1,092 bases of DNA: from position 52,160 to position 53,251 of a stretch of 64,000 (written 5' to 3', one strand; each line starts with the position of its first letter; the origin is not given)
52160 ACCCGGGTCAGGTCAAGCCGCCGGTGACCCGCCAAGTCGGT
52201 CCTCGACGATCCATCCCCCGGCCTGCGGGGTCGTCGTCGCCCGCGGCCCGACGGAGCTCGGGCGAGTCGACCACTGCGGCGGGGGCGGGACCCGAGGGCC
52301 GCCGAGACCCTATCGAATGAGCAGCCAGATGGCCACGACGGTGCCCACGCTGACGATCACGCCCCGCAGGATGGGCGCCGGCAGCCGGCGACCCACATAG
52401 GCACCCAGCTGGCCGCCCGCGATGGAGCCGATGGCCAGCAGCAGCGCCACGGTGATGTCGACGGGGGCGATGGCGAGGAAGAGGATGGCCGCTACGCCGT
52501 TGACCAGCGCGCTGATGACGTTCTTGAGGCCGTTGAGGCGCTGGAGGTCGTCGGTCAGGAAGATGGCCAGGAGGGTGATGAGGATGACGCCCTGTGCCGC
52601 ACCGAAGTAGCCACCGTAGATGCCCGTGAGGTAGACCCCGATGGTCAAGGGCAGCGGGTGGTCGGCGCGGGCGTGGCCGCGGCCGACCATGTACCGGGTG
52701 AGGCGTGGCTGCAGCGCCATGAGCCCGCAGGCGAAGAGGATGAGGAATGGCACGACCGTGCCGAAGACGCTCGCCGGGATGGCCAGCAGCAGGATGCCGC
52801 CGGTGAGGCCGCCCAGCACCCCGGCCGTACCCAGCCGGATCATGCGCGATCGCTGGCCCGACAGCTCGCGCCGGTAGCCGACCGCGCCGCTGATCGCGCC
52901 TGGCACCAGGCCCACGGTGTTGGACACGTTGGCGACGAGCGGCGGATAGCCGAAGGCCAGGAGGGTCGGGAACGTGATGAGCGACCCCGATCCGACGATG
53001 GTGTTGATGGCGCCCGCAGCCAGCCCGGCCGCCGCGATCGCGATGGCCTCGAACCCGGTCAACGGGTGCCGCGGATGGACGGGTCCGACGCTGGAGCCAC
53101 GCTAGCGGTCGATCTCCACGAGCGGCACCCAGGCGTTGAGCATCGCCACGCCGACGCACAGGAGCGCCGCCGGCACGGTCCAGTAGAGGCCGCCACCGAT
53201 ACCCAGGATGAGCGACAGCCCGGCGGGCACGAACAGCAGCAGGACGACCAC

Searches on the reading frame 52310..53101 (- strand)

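Call 8: search_protein_families(library=pfam, proteins=[window:52310-53101:-], max_evalue=0.01)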
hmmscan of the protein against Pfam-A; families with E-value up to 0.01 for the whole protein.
window:52310-53101:- (263 aa): 1 family
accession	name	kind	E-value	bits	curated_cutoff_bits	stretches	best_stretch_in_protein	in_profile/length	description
PF01925.25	TauE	-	3.6e-40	138.6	32.6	1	22-259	1-236/237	Sulfite exporter TauE/SafE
